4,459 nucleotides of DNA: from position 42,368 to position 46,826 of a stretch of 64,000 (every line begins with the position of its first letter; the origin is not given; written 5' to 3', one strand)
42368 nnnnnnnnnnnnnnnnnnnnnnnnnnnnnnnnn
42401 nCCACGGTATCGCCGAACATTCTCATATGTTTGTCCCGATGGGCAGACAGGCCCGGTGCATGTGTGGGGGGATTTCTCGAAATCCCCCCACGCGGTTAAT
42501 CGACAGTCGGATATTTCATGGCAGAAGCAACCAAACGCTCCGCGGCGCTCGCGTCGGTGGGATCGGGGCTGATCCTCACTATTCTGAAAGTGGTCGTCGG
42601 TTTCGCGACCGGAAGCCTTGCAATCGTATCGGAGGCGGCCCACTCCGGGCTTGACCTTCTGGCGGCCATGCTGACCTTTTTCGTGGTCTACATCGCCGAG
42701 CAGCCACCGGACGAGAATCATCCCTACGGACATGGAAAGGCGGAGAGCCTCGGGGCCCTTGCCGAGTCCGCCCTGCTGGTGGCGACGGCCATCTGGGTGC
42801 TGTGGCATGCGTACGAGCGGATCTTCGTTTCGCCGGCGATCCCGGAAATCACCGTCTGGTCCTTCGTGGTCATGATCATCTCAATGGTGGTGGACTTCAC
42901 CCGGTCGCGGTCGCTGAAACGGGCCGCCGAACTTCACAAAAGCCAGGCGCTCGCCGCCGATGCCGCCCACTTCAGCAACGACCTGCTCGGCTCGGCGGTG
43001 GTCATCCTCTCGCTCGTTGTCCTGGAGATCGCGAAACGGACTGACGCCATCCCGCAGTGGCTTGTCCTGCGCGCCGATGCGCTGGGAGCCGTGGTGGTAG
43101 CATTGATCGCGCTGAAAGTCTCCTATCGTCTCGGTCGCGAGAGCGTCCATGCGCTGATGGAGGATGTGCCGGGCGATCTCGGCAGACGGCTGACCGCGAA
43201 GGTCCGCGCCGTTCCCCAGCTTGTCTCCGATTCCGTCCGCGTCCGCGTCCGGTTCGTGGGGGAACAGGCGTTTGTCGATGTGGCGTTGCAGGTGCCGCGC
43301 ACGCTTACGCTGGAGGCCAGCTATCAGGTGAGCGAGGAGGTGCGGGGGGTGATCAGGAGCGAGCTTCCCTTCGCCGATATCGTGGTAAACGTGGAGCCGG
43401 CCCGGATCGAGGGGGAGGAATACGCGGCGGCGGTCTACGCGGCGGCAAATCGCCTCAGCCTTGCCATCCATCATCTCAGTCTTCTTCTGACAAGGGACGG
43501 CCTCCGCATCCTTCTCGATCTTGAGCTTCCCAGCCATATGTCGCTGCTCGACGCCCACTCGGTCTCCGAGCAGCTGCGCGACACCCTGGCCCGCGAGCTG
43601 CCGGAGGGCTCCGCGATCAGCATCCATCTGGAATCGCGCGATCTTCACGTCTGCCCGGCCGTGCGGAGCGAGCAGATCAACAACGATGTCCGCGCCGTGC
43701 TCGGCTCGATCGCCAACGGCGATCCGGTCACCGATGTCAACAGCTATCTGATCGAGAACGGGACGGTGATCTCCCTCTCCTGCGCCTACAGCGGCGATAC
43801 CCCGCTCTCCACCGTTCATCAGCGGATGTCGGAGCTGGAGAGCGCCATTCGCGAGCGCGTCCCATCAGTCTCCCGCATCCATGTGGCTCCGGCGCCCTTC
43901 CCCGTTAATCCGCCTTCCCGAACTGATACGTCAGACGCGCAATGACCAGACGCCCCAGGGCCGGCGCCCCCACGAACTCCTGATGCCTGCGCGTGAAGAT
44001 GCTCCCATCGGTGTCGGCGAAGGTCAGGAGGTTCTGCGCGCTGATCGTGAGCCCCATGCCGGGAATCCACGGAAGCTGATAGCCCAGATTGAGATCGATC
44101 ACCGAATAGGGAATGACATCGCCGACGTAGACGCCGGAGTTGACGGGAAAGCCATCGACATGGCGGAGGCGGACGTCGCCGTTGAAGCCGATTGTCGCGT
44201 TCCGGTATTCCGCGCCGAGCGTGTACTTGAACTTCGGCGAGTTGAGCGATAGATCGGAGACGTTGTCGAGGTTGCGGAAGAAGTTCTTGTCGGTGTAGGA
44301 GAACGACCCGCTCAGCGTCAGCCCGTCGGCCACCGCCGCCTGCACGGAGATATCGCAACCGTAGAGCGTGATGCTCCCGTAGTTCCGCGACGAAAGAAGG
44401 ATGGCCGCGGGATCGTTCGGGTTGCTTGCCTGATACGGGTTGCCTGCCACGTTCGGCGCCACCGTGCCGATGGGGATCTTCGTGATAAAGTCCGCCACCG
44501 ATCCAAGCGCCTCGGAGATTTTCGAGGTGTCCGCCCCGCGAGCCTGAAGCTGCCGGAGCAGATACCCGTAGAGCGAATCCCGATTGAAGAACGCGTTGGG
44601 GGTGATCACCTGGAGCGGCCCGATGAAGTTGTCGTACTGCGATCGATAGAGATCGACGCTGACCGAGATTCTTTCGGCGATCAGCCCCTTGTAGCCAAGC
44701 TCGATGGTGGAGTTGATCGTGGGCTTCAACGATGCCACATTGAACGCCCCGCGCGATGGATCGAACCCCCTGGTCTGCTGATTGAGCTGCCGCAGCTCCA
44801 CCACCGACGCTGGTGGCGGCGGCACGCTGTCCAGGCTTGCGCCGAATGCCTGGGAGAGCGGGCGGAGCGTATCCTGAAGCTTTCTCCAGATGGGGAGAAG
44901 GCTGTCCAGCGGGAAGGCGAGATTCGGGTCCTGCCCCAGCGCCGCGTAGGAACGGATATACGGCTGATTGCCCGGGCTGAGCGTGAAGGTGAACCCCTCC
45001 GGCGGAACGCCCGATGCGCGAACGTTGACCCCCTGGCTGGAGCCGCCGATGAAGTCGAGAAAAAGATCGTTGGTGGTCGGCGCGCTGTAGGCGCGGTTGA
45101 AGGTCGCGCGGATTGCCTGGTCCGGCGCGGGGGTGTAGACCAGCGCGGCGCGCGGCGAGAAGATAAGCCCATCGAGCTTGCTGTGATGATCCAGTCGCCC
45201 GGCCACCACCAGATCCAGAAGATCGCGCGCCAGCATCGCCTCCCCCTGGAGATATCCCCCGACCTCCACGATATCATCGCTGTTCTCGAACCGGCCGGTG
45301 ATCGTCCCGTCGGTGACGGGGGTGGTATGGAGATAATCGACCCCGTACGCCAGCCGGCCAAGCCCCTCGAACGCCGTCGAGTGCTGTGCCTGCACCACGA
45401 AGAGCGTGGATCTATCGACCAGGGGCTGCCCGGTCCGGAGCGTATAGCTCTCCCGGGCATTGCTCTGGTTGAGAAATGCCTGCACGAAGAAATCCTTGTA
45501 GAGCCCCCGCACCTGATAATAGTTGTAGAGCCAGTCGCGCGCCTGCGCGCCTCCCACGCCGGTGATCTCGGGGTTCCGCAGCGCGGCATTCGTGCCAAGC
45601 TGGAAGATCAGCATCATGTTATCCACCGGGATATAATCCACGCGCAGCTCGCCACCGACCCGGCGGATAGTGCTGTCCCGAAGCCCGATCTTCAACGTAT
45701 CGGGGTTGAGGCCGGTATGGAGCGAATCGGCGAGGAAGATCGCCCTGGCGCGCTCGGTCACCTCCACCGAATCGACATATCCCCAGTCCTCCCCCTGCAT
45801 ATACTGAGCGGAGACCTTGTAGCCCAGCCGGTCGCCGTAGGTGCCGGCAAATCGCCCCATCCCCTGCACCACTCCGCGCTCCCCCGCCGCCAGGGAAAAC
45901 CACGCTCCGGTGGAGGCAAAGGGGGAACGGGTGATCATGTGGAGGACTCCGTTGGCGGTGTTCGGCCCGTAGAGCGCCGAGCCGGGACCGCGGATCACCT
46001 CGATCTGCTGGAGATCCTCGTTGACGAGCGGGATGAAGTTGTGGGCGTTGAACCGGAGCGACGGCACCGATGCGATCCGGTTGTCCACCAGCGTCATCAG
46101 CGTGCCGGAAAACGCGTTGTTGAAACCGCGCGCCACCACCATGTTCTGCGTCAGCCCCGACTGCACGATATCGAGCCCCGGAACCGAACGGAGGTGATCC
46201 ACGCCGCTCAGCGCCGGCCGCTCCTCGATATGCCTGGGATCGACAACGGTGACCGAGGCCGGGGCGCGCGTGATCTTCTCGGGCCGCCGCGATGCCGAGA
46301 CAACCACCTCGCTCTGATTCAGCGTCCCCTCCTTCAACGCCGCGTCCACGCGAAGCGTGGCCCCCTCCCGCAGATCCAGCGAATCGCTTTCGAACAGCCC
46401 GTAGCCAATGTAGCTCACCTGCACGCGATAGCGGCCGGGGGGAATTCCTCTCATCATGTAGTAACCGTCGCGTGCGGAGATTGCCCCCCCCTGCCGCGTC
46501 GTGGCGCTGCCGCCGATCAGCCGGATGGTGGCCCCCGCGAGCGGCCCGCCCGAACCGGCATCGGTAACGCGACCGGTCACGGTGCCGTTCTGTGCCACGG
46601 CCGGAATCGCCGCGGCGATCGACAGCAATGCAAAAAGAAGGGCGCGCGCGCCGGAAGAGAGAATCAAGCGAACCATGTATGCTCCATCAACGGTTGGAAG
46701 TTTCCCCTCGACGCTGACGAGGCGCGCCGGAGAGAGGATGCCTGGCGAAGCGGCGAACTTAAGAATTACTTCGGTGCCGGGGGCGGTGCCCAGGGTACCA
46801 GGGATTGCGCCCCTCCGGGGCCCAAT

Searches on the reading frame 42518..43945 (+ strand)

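Call 64: search_protein_families(library=pfam, proteins=[window:42518-43945:+], max_evalue=0.0001)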
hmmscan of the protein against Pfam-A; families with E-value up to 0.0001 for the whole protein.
window:42518-43945:+ (475 aa): 2 families
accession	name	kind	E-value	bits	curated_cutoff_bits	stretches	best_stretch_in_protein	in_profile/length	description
PF01545.26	Cation_efflux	-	2e-44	152.2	26.6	1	12-214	3-198/198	Cation efflux family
PF16916.11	ZT_dimer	-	1e-22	80.3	26.7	2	225-294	9-77/78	Dimerisation domain of Zinc Transporter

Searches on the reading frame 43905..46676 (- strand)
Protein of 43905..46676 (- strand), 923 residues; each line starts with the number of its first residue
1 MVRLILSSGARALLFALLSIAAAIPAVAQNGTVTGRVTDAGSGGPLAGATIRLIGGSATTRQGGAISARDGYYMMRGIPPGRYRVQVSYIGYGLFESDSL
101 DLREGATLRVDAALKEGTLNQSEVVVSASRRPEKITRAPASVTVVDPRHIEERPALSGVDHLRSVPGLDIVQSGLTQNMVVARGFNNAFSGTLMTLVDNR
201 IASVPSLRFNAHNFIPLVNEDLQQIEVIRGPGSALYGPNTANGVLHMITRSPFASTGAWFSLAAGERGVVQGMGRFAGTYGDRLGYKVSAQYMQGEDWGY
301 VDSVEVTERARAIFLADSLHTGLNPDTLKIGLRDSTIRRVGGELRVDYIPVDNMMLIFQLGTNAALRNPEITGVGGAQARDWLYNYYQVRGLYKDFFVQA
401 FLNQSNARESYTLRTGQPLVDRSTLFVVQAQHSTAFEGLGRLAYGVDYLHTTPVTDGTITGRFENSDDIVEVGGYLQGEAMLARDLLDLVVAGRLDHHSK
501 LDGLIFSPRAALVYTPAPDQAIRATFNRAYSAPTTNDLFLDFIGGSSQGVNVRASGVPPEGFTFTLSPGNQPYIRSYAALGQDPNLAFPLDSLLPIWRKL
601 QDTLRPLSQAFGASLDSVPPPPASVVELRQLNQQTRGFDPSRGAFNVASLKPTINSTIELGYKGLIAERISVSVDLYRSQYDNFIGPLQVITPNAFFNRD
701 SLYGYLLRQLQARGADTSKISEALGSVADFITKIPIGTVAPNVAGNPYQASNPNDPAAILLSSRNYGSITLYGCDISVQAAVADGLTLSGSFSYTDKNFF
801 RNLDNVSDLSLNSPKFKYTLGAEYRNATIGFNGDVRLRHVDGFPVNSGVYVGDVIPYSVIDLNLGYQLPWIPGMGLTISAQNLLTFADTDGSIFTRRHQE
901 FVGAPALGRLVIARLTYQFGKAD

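Call 64: search_protein_families(library=pfam, proteins=[window:43905-46676:-], max_evalue=0.0001)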
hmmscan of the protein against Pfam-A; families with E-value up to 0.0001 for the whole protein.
window:43905-46676:- (923 aa): 4 families
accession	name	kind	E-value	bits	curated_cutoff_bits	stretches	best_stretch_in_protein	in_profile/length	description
PF00593.30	TonB_dep_Rec_b-barrel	-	2.9e-27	97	27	2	631-883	246-436/436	TonB dependent receptor-like, beta-barrel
PF13620.12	CarboxypepD_reg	-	5.6e-18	65.5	32.3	1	32-115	1-82/82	Carboxypeptidase regulatory-like domain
PF07715.20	Plug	-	1.3e-16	61.5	23.9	1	136-244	3-107/107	TonB-dependent Receptor Plug Domain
PF13715.12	CarbopepD_reg_2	-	1.1e-10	41.9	32.2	1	33-126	1-88/88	CarboxypepD_reg-like domain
